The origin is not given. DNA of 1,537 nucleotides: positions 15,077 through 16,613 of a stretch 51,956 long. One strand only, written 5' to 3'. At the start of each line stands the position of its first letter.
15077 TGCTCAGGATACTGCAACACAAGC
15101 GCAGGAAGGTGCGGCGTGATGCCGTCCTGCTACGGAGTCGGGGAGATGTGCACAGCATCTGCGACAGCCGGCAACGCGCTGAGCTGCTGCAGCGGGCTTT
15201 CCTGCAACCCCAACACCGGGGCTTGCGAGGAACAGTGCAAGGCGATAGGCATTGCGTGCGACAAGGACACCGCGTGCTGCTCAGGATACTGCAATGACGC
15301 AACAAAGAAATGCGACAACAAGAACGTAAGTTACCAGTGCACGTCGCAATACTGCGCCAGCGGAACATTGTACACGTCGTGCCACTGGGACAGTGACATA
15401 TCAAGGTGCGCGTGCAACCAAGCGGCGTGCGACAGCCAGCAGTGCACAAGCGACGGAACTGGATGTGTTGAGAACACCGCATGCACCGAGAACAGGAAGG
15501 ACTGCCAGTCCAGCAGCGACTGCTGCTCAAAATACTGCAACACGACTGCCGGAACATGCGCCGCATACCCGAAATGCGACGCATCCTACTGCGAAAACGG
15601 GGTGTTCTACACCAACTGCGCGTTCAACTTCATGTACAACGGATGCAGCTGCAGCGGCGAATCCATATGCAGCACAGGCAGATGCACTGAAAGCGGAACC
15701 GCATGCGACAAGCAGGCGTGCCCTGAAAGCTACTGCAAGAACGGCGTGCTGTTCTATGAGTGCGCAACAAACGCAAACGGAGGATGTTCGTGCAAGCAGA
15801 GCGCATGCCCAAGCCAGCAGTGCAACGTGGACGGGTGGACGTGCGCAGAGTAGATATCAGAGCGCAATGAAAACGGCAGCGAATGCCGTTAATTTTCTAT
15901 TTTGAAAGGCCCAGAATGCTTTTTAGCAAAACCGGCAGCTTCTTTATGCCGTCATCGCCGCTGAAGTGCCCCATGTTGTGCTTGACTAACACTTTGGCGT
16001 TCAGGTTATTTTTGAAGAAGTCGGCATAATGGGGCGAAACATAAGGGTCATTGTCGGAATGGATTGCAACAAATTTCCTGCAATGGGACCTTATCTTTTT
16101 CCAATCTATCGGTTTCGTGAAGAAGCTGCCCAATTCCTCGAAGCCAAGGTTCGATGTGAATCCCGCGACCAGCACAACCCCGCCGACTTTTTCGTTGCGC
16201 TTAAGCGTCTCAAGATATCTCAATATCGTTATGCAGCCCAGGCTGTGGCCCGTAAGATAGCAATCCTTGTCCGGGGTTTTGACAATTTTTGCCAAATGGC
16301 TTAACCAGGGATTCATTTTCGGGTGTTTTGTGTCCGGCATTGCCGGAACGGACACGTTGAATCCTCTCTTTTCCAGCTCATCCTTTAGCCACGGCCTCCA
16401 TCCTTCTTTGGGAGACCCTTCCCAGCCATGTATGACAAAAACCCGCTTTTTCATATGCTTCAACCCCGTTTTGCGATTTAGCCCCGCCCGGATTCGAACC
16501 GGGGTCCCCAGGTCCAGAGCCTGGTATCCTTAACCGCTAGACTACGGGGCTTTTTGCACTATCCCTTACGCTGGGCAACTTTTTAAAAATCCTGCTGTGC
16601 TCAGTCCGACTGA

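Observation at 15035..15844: Membrane-anchored protein built from four knottin-like (C-C-CC-C-C) units interleaved with three 8-Cys modules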

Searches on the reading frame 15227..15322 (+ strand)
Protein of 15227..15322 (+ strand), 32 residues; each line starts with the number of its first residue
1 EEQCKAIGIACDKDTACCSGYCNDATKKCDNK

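Call 27: search_solved_structures(query=A2, max_evalue=10, show_alignments=4)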
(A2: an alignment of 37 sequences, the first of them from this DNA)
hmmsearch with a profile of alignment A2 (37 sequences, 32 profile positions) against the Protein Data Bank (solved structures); distinct sequences matched with E-value up to 10: 50.
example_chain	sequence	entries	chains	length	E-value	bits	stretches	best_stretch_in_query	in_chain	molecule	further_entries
1axh_A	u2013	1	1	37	0.002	21.5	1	2-23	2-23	ATRACOTOXIN-HVI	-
2n8h_A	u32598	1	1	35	0.0025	21.2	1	4-31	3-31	conotoxin-muOxi-GVIIJ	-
7rz3_A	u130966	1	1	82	0.0028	21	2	2-22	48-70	Xt3a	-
5fzv_A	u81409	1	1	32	0.0059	20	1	3-24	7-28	Venom peptide U3-SYTX-Sth1a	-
1qk7_A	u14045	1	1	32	0.0061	19.9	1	8-29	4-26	SELENOCOSMIA HUWENA LECTIN-I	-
6nk9_A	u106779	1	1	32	0.0069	19.8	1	4-29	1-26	Aca Toxin 1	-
9q8t_A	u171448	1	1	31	0.0084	19.5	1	8-30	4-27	U5-theraphotoxin-Hs1b 1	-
1fu3_A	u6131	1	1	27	0.016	18.6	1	4-22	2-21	DELTA-CONOTOXIN TXVIA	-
2mqf_A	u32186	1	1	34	0.016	18.6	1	3-30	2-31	Mu-theraphotoxin-Hhn2b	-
6av8_A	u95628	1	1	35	0.017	18.5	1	8-30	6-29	U5-theraphotoxin-Hs1b 1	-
1nix_A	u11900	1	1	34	0.026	17.9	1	3-30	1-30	HAINANTOXIN-I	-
5xbd_A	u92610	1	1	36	0.026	17.9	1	3-25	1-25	pB1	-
1hvw_A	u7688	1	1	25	0.035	17.5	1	4-30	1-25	OMEGA-ATRACOTOXIN-HV1A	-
1f3k_A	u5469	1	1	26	0.04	17.3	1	4-22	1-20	OMEGA-CONOTOXIN TXVII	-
6gft_A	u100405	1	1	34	0.046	17.2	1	3-30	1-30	cyriotoxin-1a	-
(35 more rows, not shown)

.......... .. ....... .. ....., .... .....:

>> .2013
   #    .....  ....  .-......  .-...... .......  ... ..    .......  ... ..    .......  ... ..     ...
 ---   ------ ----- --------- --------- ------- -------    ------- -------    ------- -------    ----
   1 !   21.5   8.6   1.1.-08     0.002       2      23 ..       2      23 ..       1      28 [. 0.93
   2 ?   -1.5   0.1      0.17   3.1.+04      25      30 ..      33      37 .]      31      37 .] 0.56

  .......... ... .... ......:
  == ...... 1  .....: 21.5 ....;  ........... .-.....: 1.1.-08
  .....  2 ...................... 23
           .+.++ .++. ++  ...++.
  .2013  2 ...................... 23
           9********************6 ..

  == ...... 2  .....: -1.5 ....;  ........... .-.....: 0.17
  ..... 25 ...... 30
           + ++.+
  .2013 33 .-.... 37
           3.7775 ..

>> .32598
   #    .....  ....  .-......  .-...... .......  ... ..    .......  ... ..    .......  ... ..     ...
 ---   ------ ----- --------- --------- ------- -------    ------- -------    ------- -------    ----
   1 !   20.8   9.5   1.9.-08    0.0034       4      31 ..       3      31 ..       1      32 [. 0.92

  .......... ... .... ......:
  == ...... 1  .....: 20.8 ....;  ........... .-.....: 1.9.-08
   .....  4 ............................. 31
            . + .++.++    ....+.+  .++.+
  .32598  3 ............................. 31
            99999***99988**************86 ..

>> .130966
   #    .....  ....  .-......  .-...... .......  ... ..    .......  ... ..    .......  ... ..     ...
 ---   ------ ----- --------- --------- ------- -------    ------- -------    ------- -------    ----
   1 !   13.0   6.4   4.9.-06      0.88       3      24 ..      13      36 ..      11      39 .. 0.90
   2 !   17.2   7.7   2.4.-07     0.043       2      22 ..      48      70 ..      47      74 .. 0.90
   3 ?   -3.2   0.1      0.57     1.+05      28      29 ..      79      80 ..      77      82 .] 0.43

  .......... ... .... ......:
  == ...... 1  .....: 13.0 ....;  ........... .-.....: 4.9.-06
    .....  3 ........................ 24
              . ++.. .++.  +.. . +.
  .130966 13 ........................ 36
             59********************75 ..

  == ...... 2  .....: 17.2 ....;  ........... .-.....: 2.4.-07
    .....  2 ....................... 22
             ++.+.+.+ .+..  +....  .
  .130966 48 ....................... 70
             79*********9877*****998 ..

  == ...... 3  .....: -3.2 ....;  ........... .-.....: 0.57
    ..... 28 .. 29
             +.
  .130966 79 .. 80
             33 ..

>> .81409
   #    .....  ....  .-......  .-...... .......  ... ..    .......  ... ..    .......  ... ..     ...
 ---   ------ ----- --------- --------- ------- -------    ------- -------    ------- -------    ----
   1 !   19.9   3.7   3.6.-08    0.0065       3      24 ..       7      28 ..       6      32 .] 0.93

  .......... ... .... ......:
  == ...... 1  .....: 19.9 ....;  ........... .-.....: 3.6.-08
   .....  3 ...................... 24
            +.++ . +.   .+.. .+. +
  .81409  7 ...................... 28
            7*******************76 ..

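Call 44: predict_structure(alignment_id=A4)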
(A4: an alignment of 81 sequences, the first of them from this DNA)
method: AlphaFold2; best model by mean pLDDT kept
length: 32 residues; sequences in the alignment: 81
mean_pLDDT: 91.0   pTM: 0.53
mean pLDDT of the five models: 91.0, 89.5, 88.4, 88.2, 87.9
residues with pLDDT >= 90: 27; 70-90: 3; 50-70: 2; < 50: 0
segments of 3 or more residues with pLDDT < 50: none
pLDDT, mean of each block of 10 residues (from residue 1): 87 93 95 80
secondary structure, 60 per line:
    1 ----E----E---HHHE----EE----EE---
elements in order:

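Call 47: fold_search(model_id=the predicted structure, library=pdb)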
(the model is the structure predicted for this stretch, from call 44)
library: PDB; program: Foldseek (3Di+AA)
matches with E <= 10: 21; with E <= 0.001: 0
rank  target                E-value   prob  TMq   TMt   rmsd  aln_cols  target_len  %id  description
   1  2n8h_MODEL_1_A        3.0e-01  0.77  0.67  0.63   1.6        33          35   36  Structural basis for the inhibition of voltage-gated sodium channels with conotoxin-muOxi-GVIIJ (released 2016-02-03)
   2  6ena_MODEL_1_A        9.8e-01  0.77  0.74  0.76   0.7        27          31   33  Nemertide alpha-1 (released 2018-03-14)
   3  5fzw_MODEL_1_A        1.2e+00  0.41  0.59  0.58   0.9        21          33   33  High resolution solution NMR structure of the spider venom peptide U3- scytotoxin-Sth1h (released 2016-06-08)
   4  5t4r_MODEL_1_A        1.5e+00  0.66  0.76  0.71   1.4        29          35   31  NMR solution structure of the Nav1.7 selective spider venom-derived peptide Pn3a (released 2017-09-06)
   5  5fzv_MODEL_1_A        1.6e+00  0.47  0.61  0.61   0.7        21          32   33  High resolution solution NMR structure of the spider venom peptide U3- scytotoxin-Sth1a (released 2016-06-08)
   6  6px7_MODEL_1_A        1.8e+00  0.33  0.65  0.63   2.4        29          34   41  Dg12a in Weaponisation 'on the fly': Convergent recruitment of knottin and defensin scaffolds as neurotoxins i (released 2020-01-22)
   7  1hvw_MODEL_1_A        2.5e+00  0.35  0.68  0.82   1.1        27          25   33  HAIRPINLESS MUTANT OF OMEGA-ATRACOTOXIN-HV1A (released 2001-01-17)
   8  2m50_MODEL_1_A        2.5e+00  0.18  0.61  0.57   2.6        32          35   28  Analysis of the structural and molecular basis of voltage-sensitive sodium channel inhibition by the spider to (released 2013-06-19)
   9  2l1q_MODEL_1_A        3.0e+00  0.28  0.66  0.55   1.5        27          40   26  Solution structure of human Liver Expressed Antimicrobial Peptide 2 (released 2010-09-22)
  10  1lpa_A                3.2e+00  0.28  0.55  0.21   0.3        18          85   28  INTERFACIAL ACTIVATION OF THE LIPASE-PROCOLIPASE COMPLEX BY MIXED MICELLES REVEALED BY X-RAY CRYSTALLOGRAPHY (released 1994-11-01)
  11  4aoq_E                3.8e+00  0.15  0.54  0.50   1.2        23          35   35  Cationic trypsin in complex with mutated Spinacia oleracea trypsin inhibitor III (SOTI-III) (F14A) (released 2013-01-09)
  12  8se8_U                4.1e+00  0.14  0.62  0.56   4.2        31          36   19  HTRA-1 PD/SA bound to CKP 1G10 (released 2024-07-03)
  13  2mqf_MODEL_1_A        4.4e+00  0.16  0.67  0.63   2.0        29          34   45  NMR structure of spider toxin-TRTX-Hhn2b (released 2015-07-15)
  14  2m36_MODEL_1_A        5.2e+00  0.13  0.57  0.49   0.7        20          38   35  Solution structure of the insecticidal spider-venom peptide Aps III (released 2013-03-27)
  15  1axh_MODEL_1_A        5.6e+00  0.06  0.49  0.43   5.4        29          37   24  ATRACOTOXIN-HVI FROM HADRONYCHE VERSUTA (AUSTRALIAN FUNNEL-WEB SPIDER, NMR, 20 STRUCTURES (released 1997-11-12)
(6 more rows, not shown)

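Call 85: search_protein_families(library=pfam, alignment_id=A4, max_evalue=1)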
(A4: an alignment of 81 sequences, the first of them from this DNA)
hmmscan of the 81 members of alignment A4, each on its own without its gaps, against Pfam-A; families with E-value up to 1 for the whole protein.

A. member 1, seq(32 aa): 2 families
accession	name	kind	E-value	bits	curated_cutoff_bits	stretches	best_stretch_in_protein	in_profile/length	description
PF11703.13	UPF0506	-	0.035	14.9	23.2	1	3-24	34-55/59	UPF0506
PF02950.22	Conotoxin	-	0.61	11.5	25.1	1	2-29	48-74/75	Conotoxin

B. families by the number of members that match (of 81 scanned): 34 families (the first 25 are shown)
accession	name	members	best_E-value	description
PF02950.22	Conotoxin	50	0.025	Conotoxin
PF17557.7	Conotoxin_I2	47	2e-05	I2-superfamily conotoxins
PF08087.16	Toxin_18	36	2e-06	Conotoxin O-superfamily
PF11703.13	UPF0506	24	0.00044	UPF0506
PF08116.16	Toxin_29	24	0.00073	PhTx neurotoxin family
PF07740.17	Toxin_12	21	5.8e-05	Ion channel inhibitory toxin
PF08091.16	Toxin_21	19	3.4e-05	Spider insecticidal peptide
PF08088.17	Toxin_19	15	3.2e-05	Conotoxin I-superfamily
PF04706.18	Dickkopf_N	8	0.0005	Dickkopf N-terminal cysteine-rich region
PF06357.16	Omega-toxin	7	0.00018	Omega-atracotoxin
PF05980.17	Toxin_7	7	0.00021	Toxin 7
PF08099.16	Toxin_27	6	0.0024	Scorpion calcine family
PF11410.13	Antifungal_pept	5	0.0063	Antifungal peptide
PF04885.19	Stig1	3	0.013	Stigma-specific STIG1-like protein family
PF17983.6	Tryp_inh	3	0.018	Trypsin inhibitors 1,2 and 3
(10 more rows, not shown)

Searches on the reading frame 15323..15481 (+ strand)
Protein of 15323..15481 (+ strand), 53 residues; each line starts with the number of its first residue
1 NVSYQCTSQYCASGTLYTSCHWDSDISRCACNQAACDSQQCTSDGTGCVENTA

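Call 28: search_solved_structures(query=A3, max_evalue=10, show_alignments=3)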
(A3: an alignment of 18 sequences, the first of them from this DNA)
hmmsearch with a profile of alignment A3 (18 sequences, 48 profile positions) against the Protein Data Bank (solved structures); distinct sequences matched with E-value up to 10: 0.

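Call 46: find_homologous_proteins(query=A3, max_evalue=0.01)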
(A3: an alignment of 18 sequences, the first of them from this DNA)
Query A3 (18 sequences) (48 aa, profile of the alignment): 2 proteins with E <= 0.01 among 40 candidates.
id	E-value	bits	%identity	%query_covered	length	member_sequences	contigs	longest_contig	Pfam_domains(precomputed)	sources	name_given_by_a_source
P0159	1.1e-22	98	33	94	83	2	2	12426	-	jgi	jgi:hypothetical protein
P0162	1.1e-18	85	40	83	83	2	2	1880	-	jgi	jgi:hypothetical protein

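Call 64: search_protein_families(library=pfam, proteins=[window:15323-15481:+], max_evalue=10)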
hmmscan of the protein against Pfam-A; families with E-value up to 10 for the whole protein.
seq(53 aa): 0 families

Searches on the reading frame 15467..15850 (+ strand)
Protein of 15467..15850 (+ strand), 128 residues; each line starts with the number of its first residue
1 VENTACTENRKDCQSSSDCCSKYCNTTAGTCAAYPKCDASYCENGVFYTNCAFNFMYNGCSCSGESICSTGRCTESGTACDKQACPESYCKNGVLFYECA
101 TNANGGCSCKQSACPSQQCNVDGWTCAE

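Call 56: predict_structure(alignment_id=A5)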
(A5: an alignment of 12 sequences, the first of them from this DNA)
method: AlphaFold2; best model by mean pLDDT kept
length: 128 residues; sequences in the alignment: 12
mean_pLDDT: 78.7   pTM: 0.47
mean pLDDT of the five models: 78.7, 78.2, 73.9, 71.9, 71.6
residues with pLDDT >= 90: 17; 70-90: 87; 50-70: 19; < 50: 5
segments of 3 or more residues with pLDDT < 50: 1-5
pLDDT, mean of each block of 10 residues (from residue 1): 51 71 73 76 87 77 82 83 78 90 78 92 86
secondary structure, 60 per line:
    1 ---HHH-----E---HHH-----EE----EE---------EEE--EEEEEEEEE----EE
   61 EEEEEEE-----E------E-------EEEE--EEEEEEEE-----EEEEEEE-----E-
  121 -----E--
elements in order: E41-43 E46-54 E59-67 E88-91 E94-101 E107-113

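Call 59: fold_search(model_id=the predicted structure, library=pdb)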
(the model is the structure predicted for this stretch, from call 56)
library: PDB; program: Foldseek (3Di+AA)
matches with E <= 10: 68; with E <= 0.001: 0
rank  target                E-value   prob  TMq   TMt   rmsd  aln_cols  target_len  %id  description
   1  5k6n                  1.7e+00  0.02  0.11  0.03  11.3        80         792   12  Structure of a GH3 b-glicosidase from cow rumen metagenome in complexed with xylose (released 2016-10-05)
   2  2f4q                  1.9e+00  0.20  0.16  0.08   4.4        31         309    6  Crystal Structure of Deinococcus radiodurans topoisomerase IB (released 2005-12-27)
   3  3s3z                  2.0e+00  0.10  0.15  0.18   7.6        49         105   28  Crystal Structure an Tandem Cyanovirin-N Dimer, CVN2L10 (released 2011-08-03)
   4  6deg_A                2.2e+00  0.12  0.15  0.06   3.5        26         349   23  Crystal structure of a DNA polymerase III subunit beta DnaN sliding clamp from Bartonella birtlesii LL-WM9 (released 2018-05-30)
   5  1lom                  2.2e+00  0.09  0.16  0.19   7.6        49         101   28  CYANOVIRIN-N DOUBLE MUTANT P51S S52P (released 2002-06-26)
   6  3ezm                  2.7e+00  0.08  0.15  0.19   7.5        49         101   28  CYANOVIRIN-N (released 1998-12-23)
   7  9wbg_f                3.7e+00  0.07  0.16  0.11   8.8        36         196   19  Structure of human 26S proteasome complexed with midnolin, 19S proteasome with Ubl and Catch domain resolved (released 2026-04-01)
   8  5iud_A                3.7e+00  0.04  0.12  0.02   2.4        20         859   15  Human DNA polymerase alpha in binary complex with a DNA:DNA template-primer (released 2016-04-13)
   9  6t3f_F                3.7e+00  0.02  0.16  0.06  14.1       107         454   15  Crystal structure Nipah virus fusion glycoprotein in complex with a neutralising Fab fragment (released 2019-11-27)
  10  6bn0_D                4.5e+00  0.10  0.20  0.30   4.1        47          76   17  Avirulence protein 4 (Avr4) from Cladosporium fulvum bound to the hexasaccharide of chitin (released 2018-08-22)
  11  9a1m_N                4.5e+00  0.03  0.17  0.09  10.3        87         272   10  Integrative model of the nuclear pore complex from Schizosaccharomyces pombe (released 2021-11-12)
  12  6lxi_C                4.8e+00  0.04  0.14  0.09   5.4        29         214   21  Crystal structure of Z2B3 Fab in complex with influenza virus neuraminidase from A/Brevig Mission/1/1918 (H1N1) (released 2020-12-02)
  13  6v0g_A                5.1e+00  0.08  0.19  0.08   3.4        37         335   11  Lipophilic Envelope-spanning Tunnel B (LetB), Model 5 (released 2020-05-06)
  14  8umt_G                5.1e+00  0.03  0.14  0.08   7.4        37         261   16  Atomic model of the human CTF18-RFC-PCNA binary complex in the three-subunit binding state (state 2) (released 2024-05-08)
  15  3zs3                  5.5e+00  0.04  0.13  0.08   8.1        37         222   24  High resolution structure of Mal d 2, the thaumatin like food allergen from apple (released 2012-07-11)
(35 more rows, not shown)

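Call 72: fold_search(model_id=the predicted structure, library=viral)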
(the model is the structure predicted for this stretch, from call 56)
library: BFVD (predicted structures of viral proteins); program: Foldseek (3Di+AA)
matches with E <= 10: 330; with E <= 0.001: 0
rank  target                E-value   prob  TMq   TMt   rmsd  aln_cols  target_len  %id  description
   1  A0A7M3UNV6            5.5e-01  0.06  0.15  0.05  14.8        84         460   13  Peptidase S74 domain-containing protein [Pyramimonas orientalis virus]
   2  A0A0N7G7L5            6.3e-01  0.04  0.16  0.06  18.1       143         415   20  Chitin-binding type-2 domain-containing protein [Chrysochromulina ericina virus CeV-01B]
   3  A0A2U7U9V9            7.1e-01  0.06  0.19  0.10  13.0       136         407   18  Uncharacterized protein [Pandoravirus quercus]
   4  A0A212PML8            9.2e-01  0.02  0.12  0.10  13.6       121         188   11  CPXV013 protein [Cowpox virus]
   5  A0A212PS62            1.2e+00  0.03  0.15  0.14  14.3       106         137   10  CPXV013 protein [Cowpox virus]
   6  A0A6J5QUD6            1.5e+00  0.05  0.20  0.07  15.2       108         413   13  Uncharacterized protein [uncultured Caudovirales phage]
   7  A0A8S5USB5            1.5e+00  0.02  0.13  0.04  14.0       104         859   10  Structural protein [Myoviridae sp. ctijX18]
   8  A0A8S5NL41            1.7e+00  0.12  0.17  0.28   7.5        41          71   12  Uncharacterized protein [Siphoviridae sp. ctK0l2]
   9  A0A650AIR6            1.7e+00  0.12  0.15  0.05   3.0        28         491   11  (no name in the UniProt tables at hand)
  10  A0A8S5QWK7            1.7e+00  0.03  0.15  0.07  12.0        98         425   10  Uncharacterized protein [Siphoviridae sp. ctcuE16]
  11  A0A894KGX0            1.7e+00  0.03  0.10  0.03  14.0        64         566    8  Glycoprotein [Canya virus]
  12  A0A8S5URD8            1.8e+00  0.06  0.13  0.07   8.4        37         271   22  Baseplate protein [Siphoviridae sp. ctg6c78]
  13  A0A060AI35            2.2e+00  0.08  0.16  0.21   6.3        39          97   20  (no name in the UniProt tables at hand)
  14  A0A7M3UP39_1          2.2e+00  0.03  0.19  0.03  13.5       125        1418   12  LamG-like jellyroll fold domain-containing protein [Pyramimonas orientalis virus]
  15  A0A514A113            2.4e+00  0.13  0.14  0.23   5.3        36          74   28  Uncharacterized protein [Aeromonas phage LAh_9]
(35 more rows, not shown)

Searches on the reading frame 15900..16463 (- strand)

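Call 58: search_protein_families(library=pfam, proteins=[window:15900-16463:-], max_evalue=0.001)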
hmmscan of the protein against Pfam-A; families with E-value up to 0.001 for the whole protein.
window:15900-16463:- (188 aa): 5 families
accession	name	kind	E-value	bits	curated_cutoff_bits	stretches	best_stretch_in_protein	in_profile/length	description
PF06821.19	Ser_hydrolase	-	8.6e-27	94.6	22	1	9-179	2-166/172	Serine hydrolase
PF00561.26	Abhydrolase_1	-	4.6e-09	36.7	25.8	0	63-104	66-105/245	alpha/beta hydrolase fold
PF12697.13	Abhydrolase_6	-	7.6e-07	30.5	26.3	1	8-102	1-95/217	Alpha/beta hydrolase family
PF10230.15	LIDHydrolase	-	0.00037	20.8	27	0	58-116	73-133/262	Lipid-droplet associated hydrolase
PF12146.15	Hydrolase_4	-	0.00062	19.6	27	0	62-103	72-111/239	Serine aminopeptidase, S33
